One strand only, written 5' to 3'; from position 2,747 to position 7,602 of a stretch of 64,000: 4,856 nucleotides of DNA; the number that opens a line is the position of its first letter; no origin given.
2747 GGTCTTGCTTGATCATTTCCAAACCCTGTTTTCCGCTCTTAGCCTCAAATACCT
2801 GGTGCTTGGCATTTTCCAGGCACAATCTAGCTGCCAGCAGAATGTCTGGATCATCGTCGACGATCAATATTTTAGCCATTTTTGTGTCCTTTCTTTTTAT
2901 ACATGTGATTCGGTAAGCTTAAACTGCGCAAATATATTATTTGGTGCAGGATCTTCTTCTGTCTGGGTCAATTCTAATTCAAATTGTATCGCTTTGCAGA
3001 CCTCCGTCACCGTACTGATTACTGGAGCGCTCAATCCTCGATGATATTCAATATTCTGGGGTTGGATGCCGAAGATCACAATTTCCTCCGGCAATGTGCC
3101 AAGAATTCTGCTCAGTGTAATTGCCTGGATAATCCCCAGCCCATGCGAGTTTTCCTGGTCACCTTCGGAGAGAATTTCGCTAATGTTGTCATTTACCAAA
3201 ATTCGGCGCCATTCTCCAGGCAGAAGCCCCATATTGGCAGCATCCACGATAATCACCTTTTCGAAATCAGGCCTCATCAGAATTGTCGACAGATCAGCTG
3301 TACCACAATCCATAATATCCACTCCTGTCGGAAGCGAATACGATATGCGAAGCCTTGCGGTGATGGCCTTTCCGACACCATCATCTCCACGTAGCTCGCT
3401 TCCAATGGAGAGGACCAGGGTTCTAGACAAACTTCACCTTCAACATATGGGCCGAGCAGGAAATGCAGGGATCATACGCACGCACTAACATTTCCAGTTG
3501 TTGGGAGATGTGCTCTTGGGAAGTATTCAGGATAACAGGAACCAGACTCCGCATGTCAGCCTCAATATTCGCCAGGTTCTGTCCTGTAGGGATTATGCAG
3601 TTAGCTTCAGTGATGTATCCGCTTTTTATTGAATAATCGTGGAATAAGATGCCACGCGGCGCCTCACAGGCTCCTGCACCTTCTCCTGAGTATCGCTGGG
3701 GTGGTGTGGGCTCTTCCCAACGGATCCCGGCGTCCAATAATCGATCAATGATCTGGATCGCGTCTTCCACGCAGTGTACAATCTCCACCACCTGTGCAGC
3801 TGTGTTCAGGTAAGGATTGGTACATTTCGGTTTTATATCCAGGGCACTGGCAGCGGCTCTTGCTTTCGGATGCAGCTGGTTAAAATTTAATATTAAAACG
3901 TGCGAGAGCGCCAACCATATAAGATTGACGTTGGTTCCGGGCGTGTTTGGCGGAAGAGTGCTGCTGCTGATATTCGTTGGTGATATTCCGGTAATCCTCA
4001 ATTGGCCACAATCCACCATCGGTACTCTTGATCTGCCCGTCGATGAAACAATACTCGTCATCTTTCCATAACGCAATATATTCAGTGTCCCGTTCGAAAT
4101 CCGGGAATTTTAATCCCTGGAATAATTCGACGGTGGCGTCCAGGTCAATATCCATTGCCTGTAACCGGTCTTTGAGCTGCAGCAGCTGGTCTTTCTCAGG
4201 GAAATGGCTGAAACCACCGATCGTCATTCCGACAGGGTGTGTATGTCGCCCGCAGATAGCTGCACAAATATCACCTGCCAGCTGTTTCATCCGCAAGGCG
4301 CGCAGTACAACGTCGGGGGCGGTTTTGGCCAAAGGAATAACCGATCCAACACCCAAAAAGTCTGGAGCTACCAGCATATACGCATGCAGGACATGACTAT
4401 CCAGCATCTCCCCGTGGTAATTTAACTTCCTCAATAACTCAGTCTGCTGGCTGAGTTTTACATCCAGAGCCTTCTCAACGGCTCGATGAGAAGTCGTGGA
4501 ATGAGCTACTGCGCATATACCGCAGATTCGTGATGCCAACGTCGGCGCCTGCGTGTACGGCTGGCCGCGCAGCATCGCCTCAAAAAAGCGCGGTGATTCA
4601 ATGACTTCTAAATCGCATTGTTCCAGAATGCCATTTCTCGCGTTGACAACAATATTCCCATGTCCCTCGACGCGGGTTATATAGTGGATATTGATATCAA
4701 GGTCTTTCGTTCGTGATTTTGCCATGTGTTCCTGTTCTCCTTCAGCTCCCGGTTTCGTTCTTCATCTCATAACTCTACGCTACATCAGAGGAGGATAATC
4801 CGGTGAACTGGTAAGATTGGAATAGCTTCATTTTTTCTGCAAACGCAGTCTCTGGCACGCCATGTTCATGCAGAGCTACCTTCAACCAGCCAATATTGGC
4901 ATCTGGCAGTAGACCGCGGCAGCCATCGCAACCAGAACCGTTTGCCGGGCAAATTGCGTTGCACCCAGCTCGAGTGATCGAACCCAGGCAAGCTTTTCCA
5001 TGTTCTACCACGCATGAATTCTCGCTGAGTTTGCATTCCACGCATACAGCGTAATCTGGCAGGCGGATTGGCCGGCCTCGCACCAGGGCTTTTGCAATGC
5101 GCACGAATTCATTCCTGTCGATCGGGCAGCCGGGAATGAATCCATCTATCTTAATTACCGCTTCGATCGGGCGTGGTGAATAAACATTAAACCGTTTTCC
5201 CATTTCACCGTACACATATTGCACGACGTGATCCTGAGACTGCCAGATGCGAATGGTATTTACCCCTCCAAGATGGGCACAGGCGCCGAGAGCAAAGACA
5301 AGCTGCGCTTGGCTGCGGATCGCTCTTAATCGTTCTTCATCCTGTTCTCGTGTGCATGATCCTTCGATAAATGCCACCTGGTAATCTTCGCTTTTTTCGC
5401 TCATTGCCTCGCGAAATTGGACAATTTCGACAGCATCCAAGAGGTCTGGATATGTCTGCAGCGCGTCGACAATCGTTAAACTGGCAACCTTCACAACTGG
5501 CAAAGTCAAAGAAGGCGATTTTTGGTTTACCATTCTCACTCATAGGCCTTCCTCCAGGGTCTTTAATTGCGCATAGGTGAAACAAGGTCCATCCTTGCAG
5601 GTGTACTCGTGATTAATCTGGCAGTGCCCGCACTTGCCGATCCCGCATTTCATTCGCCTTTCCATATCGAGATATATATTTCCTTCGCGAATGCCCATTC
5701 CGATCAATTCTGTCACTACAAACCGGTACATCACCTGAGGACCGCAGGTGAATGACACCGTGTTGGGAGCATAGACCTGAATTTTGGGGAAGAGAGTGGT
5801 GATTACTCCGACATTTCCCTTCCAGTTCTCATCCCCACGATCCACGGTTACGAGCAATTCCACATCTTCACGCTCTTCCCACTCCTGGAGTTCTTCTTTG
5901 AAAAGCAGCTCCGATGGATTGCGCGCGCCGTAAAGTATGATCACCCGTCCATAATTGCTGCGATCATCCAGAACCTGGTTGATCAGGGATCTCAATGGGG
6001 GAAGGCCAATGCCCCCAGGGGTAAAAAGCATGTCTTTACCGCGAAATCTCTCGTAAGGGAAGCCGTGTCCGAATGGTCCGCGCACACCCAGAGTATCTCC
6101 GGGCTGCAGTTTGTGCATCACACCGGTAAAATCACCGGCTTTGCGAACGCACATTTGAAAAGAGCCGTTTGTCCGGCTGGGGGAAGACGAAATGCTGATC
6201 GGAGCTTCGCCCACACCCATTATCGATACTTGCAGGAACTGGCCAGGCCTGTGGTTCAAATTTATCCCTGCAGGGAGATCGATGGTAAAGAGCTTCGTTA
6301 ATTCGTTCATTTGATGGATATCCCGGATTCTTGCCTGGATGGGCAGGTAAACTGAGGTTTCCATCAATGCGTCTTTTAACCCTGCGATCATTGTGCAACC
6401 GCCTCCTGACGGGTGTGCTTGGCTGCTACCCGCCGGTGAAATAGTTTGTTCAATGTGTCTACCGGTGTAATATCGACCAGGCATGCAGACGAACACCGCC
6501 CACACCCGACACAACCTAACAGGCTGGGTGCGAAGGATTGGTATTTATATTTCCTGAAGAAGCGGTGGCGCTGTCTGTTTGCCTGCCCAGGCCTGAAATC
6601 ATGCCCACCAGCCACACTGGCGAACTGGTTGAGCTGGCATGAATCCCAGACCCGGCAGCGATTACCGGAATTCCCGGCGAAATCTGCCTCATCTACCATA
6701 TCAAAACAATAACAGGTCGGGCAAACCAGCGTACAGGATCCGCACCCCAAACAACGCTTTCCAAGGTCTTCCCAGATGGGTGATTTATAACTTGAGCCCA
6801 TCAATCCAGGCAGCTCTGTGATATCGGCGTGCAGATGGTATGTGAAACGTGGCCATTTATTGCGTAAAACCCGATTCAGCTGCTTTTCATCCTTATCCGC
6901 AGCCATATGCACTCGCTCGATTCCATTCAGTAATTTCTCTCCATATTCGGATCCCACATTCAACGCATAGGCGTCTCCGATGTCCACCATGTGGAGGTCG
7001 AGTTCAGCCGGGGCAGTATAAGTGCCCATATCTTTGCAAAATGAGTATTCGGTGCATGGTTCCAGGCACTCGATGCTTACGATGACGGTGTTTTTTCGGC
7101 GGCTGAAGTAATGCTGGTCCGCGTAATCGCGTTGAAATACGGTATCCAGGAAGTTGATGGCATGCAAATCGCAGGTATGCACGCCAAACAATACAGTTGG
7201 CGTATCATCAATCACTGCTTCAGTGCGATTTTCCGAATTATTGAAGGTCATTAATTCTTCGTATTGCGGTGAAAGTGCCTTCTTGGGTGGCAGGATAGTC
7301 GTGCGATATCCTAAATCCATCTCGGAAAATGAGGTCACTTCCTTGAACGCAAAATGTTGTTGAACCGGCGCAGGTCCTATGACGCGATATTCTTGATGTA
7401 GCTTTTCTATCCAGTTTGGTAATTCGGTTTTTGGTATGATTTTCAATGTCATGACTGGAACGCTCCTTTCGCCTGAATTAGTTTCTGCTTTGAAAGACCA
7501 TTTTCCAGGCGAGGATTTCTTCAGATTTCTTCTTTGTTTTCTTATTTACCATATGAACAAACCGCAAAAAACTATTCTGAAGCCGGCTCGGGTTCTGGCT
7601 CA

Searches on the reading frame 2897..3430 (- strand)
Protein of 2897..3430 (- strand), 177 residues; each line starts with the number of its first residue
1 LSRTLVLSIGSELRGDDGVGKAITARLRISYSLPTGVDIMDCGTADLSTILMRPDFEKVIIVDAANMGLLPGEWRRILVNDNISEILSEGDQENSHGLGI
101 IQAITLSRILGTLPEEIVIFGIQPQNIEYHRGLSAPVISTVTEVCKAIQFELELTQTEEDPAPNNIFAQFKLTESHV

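Call 52: search_protein_families(library=pfam, proteins=[window:2897-3430:-], max_evalue=0.001)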
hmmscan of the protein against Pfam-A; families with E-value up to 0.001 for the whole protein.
window:2897-3430:- (177 aa): 1 family
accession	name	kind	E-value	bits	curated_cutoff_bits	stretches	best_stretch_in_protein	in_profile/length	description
PF01750.23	HycI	-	1.6e-16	60.8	23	1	26-148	6-127/130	Hydrogenase maturation protease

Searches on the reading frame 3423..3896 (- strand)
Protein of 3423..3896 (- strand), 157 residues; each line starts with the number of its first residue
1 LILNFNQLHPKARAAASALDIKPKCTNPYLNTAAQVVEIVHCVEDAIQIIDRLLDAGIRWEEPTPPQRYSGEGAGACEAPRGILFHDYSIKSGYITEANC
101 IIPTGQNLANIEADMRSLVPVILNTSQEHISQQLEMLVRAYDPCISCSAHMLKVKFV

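Call 52: search_protein_families(library=pfam, proteins=[window:3423-3896:-], max_evalue=0.001)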
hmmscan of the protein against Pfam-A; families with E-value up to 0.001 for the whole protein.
window:3423-3896:- (157 aa): 1 family
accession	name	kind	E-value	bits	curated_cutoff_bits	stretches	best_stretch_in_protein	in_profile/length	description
PF00374.24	NiFeSe_Hases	-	3e-13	50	25.8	1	34-150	390-508/508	Nickel-dependent hydrogenase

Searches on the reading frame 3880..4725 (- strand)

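Call 52: search_protein_families(library=pfam, proteins=[window:3880-4725:-], max_evalue=0.001)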
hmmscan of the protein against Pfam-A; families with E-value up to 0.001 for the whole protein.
window:3880-4725:- (281 aa): 1 family
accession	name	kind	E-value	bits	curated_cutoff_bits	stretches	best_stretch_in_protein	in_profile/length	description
PF00374.24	NiFeSe_Hases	-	2.7e-20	73.2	25.8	1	46-130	1-85/508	Nickel-dependent hydrogenase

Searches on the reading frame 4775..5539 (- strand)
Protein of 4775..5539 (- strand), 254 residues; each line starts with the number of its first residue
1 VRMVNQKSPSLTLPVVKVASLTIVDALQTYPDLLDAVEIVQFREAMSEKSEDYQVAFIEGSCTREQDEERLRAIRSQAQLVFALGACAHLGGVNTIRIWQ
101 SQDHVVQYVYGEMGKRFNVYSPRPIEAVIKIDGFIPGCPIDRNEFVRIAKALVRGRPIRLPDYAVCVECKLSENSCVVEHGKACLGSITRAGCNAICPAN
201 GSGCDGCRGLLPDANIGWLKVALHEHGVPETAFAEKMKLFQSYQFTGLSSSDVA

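Call 52: search_protein_families(library=pfam, proteins=[window:4775-5539:-], max_evalue=0.001)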
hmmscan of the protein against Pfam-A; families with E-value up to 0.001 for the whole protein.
window:4775-5539:- (254 aa): 1 family
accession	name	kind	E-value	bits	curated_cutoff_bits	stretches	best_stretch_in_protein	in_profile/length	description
PF01058.29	Oxidored_q6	-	1.9e-16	60.4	27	1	26-150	11-126/128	NADH ubiquinone oxidoreductase, 20 Kd subunit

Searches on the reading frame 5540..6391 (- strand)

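Call 52: search_protein_families(library=pfam, proteins=[window:5540-6391:-], max_evalue=0.001)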
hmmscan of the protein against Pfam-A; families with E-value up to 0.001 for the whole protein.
window:5540-6391:- (283 aa): 3 families
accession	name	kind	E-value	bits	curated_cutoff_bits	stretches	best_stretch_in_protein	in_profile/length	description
PF00175.26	NAD_binding_1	-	2.9e-14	54.1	22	1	126-225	4-107/109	Oxidoreductase NAD-binding domain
PF10418.14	DHODB_Fe-S_bind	-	1.2e-10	41.4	23.9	1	244-276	1-40/41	Iron-sulfur cluster binding domain of dihydroorotate dehydrogenase B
PF00970.30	FAD_binding_6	-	5.9e-07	30.2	21.1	1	21-109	3-96/99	Oxidoreductase FAD-binding domain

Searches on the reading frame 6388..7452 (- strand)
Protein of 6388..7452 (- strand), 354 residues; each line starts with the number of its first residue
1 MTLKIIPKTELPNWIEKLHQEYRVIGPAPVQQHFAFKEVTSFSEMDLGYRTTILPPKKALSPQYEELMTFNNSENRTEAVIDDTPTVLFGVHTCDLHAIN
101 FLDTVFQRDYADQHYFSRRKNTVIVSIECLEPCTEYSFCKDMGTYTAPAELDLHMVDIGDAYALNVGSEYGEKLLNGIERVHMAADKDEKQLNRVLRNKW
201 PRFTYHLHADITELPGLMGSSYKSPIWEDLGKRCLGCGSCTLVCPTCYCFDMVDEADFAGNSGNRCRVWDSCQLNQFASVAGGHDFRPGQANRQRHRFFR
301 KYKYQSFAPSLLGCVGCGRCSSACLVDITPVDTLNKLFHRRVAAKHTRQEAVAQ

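Call 52: search_protein_families(library=pfam, proteins=[window:6388-7452:-], max_evalue=0.001)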
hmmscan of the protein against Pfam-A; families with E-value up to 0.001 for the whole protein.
window:6388-7452:- (354 aa): 3 families
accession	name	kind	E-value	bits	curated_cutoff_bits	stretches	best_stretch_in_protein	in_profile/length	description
PF17179.9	Fer4_22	-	5.6e-30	104.5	27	1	233-328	1-95/95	4Fe-4S dicluster domain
PF12797.12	Fer4_2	-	5.3e-06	26.5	24.5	1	233-246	9-22/22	4Fe-4S binding domain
PF13237.11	Fer4_10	-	4.9e-05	23.6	25.5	0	232-259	7-37/53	4Fe-4S dicluster domain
